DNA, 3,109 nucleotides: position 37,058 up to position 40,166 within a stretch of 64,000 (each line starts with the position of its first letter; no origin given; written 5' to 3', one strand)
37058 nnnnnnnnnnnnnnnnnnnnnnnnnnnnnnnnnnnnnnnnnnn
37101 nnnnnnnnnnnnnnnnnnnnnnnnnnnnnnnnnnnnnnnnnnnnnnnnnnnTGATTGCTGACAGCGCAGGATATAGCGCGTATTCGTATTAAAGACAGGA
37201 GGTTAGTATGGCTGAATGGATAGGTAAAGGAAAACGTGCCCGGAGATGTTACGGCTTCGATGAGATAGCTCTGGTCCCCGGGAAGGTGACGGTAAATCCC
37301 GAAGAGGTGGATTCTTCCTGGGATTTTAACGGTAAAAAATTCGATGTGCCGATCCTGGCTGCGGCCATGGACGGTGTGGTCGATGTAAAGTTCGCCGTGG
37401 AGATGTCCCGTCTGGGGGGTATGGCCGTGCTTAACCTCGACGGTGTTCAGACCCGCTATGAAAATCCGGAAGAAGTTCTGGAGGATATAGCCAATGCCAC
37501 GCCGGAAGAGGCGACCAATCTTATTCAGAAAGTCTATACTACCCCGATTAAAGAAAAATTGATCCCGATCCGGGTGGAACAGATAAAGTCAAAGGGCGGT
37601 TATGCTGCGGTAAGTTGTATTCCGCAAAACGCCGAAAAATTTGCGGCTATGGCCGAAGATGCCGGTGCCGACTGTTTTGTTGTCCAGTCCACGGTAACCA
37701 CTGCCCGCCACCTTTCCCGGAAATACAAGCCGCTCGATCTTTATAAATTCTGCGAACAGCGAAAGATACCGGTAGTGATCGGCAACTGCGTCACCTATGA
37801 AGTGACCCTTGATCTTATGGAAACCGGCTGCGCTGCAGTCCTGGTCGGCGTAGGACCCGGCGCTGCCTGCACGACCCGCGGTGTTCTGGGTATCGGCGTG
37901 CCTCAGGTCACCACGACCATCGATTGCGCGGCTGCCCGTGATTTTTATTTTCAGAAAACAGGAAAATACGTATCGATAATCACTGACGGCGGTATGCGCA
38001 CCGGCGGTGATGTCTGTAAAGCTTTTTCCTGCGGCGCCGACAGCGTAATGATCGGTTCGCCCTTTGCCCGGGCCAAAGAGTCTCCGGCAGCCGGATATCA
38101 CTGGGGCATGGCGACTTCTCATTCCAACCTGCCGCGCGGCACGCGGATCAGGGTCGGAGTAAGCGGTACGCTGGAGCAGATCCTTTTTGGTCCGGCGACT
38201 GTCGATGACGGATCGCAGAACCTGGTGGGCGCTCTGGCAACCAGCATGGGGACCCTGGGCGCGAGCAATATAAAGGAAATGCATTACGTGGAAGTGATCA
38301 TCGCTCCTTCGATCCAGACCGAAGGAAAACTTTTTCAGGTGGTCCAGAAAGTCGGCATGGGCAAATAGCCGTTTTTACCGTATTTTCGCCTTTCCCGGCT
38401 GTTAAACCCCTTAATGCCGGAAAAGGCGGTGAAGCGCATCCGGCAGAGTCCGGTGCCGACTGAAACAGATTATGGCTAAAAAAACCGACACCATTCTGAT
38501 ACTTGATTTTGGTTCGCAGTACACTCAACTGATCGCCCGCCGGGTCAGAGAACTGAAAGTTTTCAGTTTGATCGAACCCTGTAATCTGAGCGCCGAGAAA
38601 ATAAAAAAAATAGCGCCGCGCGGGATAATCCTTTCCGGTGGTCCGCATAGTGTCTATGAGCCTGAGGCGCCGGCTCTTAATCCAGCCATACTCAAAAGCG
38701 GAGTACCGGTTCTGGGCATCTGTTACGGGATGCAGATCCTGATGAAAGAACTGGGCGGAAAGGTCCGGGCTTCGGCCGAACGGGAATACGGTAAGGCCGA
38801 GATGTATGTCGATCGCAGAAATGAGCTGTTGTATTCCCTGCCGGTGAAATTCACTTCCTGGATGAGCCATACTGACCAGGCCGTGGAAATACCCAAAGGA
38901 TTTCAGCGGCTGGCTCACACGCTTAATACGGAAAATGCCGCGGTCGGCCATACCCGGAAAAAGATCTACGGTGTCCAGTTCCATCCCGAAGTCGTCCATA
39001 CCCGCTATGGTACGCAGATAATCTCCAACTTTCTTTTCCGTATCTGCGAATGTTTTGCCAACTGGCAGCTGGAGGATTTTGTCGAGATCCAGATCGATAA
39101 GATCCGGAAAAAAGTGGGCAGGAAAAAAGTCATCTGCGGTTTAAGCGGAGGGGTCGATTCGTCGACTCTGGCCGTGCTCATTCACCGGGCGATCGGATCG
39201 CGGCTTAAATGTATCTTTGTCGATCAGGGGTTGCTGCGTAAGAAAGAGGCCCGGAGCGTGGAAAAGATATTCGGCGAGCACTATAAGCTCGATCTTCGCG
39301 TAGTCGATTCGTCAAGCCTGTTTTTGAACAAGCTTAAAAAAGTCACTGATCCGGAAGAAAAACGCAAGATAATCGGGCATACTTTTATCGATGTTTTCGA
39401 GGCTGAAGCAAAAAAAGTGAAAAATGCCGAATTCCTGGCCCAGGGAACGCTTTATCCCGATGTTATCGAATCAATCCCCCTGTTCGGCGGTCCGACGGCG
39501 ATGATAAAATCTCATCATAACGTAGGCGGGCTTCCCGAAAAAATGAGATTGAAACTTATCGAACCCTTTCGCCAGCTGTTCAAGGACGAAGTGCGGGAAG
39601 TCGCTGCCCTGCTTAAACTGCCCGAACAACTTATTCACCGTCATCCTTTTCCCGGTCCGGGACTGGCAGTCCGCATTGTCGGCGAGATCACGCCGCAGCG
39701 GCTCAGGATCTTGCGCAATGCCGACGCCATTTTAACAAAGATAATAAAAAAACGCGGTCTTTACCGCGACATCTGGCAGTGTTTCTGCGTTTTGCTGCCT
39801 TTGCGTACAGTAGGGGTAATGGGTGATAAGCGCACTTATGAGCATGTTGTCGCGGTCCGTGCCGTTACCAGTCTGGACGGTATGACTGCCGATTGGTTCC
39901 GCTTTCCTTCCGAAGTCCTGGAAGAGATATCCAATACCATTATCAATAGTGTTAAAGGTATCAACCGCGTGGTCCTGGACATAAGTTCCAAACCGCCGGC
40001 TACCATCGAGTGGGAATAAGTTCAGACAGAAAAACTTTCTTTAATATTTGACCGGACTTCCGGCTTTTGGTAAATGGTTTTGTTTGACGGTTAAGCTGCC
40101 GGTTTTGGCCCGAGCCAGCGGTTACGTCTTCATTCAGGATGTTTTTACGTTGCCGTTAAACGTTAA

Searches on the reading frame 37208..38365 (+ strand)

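Call 14: search_protein_families(library=pfam, proteins=[window:37208-38365:+], max_evalue=0.001)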
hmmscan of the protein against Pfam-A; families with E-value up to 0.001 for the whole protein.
window:37208-38365:+ (386 aa): 5 families
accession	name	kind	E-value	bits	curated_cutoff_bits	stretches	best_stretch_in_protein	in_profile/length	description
PF00478.31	IMPDH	-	8.2e-49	166.9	25.6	1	15-360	2-327/345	IMP dehydrogenase / GMP reductase domain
PF01070.24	FMN_dh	-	5.4e-13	49.1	24.9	1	163-288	195-307/350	FMN-dependent dehydrogenase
PF03060.21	NMO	-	7.6e-06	26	28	1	255-298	194-237/331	Nitronate monooxygenase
PF05690.20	ThiG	-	1.2e-05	25.2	23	0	254-293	175-214/247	Thiazole biosynthesis protein ThiG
PF01645.23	Glu_synthase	-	2.6e-05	24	20.4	1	229-284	252-305/369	Conserved region in glutamate synthase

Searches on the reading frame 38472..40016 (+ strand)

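Call 14: search_protein_families(library=pfam, proteins=[window:38472-40016:+], max_evalue=0.001)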
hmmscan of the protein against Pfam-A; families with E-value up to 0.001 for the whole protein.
window:38472-40016:+ (515 aa): 6 families
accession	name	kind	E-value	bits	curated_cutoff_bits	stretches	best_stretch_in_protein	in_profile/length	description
PF00117.34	GATase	-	1.1e-46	159.3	22.8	1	9-190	1-189/190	Glutamine amidotransferase class-I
PF00958.27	GMP_synt_C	-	2e-43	146.8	27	1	425-514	3-92/92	GMP synthase C terminal domain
PF02540.23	NAD_synthase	-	7.3e-10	38.8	21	1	210-244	11-45/242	NAD synthase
PF07722.19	Peptidase_C26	-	6e-08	33.1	20.5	1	68-173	96-219/219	Peptidase C26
PF06508.19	QueC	-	5.3e-05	23.2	22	0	219-301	1-88/210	Queuosine biosynthesis protein QueC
PF03054.22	tRNA_Me_trans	-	0.00037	20.7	20.6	0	218-251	1-33/202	tRNA methyl transferase HUP domain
